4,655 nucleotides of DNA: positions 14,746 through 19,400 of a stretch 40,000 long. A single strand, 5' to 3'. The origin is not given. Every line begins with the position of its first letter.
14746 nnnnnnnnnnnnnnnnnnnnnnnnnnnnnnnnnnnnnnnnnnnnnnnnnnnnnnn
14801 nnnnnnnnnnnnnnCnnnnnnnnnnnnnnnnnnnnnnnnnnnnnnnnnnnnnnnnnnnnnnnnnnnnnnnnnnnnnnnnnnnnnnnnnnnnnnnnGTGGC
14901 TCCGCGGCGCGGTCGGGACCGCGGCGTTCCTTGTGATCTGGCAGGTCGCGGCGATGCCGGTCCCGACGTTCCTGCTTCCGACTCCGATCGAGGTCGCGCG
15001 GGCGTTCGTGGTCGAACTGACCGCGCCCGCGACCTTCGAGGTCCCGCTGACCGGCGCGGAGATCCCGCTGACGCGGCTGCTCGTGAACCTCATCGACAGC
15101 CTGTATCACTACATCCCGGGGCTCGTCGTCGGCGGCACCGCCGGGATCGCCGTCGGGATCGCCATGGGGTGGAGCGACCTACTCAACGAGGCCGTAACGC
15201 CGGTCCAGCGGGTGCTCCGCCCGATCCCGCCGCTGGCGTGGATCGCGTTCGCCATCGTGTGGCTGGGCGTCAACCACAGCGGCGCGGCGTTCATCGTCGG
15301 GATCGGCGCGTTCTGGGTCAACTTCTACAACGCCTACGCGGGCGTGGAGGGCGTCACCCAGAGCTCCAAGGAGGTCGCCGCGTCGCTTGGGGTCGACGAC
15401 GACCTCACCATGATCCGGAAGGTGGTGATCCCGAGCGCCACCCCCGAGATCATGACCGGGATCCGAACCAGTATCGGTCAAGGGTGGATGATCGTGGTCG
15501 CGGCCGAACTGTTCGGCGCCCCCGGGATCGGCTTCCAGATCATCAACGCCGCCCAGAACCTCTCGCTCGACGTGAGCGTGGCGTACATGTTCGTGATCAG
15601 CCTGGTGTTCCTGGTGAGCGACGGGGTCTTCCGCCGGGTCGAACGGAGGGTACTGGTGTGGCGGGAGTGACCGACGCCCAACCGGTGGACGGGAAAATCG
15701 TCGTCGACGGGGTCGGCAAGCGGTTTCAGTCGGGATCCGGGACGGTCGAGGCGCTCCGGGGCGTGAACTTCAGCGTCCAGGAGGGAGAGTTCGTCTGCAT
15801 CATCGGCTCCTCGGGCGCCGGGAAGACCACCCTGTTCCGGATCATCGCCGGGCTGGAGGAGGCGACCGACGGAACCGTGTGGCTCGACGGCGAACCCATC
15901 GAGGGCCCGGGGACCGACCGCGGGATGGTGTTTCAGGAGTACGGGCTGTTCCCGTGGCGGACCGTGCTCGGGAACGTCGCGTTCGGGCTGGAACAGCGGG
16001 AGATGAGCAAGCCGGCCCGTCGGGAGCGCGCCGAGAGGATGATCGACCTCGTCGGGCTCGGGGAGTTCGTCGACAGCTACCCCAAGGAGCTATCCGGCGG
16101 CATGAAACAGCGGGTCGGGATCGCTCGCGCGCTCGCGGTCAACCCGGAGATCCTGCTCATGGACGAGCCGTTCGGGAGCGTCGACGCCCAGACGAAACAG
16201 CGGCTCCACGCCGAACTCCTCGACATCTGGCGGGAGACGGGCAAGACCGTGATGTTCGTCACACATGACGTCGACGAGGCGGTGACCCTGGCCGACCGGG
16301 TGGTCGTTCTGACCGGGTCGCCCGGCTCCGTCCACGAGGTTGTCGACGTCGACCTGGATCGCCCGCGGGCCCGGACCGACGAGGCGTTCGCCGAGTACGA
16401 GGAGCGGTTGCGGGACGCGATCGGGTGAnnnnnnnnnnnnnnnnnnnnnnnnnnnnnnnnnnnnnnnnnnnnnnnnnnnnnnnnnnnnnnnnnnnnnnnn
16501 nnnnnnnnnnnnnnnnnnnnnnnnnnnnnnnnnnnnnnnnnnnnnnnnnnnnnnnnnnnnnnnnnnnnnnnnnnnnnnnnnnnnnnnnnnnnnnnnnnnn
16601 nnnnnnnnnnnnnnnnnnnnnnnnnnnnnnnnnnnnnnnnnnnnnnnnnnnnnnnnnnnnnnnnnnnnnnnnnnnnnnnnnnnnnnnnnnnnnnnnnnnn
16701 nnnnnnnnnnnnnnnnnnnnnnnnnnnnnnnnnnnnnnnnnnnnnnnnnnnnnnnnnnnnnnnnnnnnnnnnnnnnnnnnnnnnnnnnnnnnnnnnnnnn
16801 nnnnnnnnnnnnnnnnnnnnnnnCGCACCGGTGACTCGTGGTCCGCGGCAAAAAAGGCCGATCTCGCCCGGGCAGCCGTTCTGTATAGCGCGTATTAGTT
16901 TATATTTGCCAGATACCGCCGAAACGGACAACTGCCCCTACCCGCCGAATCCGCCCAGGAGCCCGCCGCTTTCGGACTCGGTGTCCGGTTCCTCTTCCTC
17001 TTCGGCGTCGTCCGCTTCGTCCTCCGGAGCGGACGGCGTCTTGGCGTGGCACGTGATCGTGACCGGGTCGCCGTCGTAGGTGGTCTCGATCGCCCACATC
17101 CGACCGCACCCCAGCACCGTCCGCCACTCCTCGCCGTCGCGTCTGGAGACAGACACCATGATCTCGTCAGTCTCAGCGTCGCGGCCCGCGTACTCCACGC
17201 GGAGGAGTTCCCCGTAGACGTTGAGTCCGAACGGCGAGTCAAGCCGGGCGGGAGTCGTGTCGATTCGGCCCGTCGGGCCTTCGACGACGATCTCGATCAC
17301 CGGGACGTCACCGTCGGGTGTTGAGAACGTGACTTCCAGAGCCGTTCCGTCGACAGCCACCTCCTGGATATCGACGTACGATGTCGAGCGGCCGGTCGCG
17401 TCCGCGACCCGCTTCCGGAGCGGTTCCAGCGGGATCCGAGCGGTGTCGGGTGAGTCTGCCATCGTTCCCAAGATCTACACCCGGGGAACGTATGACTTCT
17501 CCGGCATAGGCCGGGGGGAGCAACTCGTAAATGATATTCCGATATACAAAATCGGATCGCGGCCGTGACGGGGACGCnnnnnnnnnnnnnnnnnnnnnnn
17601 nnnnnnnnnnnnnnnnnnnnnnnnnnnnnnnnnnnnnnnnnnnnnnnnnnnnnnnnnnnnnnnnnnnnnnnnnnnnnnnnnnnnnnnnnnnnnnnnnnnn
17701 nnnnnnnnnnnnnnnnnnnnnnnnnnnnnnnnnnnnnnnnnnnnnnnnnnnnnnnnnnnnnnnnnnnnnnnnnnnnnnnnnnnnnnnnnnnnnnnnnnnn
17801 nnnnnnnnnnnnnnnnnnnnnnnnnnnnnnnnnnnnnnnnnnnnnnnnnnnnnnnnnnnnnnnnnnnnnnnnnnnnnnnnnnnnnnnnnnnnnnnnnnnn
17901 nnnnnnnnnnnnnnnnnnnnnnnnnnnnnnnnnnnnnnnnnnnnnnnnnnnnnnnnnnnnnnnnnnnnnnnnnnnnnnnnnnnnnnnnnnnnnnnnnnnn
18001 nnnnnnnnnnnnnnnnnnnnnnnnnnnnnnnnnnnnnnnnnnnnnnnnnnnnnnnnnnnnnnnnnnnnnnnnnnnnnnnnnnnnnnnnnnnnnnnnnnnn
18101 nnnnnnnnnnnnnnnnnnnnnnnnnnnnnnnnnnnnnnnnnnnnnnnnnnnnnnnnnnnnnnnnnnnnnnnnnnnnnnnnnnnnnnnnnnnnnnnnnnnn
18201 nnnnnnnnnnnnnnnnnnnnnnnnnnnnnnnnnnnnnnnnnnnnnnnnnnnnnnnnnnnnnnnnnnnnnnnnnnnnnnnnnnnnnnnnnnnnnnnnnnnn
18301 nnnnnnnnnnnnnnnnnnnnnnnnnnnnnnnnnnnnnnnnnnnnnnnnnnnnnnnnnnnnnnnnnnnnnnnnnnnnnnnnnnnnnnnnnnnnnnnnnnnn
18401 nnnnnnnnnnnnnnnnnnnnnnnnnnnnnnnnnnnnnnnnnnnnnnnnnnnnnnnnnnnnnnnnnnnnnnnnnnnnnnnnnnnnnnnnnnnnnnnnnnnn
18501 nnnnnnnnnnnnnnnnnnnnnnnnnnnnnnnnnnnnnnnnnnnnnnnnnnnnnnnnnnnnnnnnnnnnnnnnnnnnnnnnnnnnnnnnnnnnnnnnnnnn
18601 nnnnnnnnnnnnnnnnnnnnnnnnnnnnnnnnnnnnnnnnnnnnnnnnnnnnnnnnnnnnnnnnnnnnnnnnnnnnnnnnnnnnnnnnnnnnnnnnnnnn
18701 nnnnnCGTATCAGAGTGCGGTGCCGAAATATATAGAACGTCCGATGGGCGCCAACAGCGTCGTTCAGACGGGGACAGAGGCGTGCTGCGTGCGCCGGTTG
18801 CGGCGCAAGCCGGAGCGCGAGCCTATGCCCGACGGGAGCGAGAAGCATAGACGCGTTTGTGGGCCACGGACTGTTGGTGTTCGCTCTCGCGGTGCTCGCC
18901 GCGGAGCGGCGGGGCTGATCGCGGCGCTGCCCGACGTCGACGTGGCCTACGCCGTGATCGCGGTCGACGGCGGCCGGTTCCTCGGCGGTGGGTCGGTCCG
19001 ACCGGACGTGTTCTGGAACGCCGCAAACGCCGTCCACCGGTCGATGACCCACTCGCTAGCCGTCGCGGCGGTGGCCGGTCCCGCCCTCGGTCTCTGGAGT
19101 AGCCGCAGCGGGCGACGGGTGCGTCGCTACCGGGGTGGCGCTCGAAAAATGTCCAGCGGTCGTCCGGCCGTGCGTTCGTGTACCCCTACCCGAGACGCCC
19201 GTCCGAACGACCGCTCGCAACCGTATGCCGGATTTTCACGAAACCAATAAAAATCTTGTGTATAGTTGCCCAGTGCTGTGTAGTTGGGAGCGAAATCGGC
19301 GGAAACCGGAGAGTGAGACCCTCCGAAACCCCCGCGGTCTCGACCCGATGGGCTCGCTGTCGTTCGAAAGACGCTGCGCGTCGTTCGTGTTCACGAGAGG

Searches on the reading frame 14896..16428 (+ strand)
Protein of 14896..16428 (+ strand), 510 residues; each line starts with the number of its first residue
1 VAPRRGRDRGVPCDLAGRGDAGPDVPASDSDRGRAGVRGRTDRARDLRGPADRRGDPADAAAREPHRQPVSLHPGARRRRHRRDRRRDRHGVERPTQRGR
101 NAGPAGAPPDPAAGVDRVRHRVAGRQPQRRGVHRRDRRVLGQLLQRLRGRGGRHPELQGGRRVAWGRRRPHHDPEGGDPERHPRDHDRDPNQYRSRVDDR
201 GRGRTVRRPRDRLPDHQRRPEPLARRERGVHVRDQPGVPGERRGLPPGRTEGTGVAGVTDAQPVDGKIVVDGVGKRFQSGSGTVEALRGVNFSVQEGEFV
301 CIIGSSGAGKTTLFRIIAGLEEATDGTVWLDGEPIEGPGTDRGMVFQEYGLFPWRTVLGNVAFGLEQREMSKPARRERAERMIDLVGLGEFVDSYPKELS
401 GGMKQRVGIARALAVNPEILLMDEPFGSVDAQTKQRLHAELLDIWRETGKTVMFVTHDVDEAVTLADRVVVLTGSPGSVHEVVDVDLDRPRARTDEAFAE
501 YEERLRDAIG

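Call 32: search_protein_families(library=pfam, proteins=[window:14896-16428:+], max_evalue=0.001)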
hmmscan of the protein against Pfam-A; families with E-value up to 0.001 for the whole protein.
window:14896-16428:+ (510 aa): 2 families
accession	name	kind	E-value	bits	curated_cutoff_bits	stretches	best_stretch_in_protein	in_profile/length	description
PF00005.33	ABC_tran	-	5.5e-34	118.2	25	1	287-426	1-136/137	ABC transporter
PF13304.12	AAA_21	-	2.8e-06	28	27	0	299-333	1-33/304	AAA domain, putative AbiEii toxin, Type IV TA system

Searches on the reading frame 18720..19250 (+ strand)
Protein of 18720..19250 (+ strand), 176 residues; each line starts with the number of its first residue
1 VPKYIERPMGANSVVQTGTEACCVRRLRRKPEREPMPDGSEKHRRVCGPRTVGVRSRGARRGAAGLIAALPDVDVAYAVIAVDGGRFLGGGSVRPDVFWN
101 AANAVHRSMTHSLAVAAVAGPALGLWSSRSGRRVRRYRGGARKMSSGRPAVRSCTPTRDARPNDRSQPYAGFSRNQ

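Call 91: search_protein_families(library=pfam, proteins=[window:18720-19250:+], max_evalue=1)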
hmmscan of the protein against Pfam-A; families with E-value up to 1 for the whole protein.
window:18720-19250:+ (176 aa): 1 family
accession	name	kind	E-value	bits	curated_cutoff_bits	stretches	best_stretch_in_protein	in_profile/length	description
PF04307.19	YdjM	-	9.3e-05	22.4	29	1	63-127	31-82/176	YdjM inner membrane protein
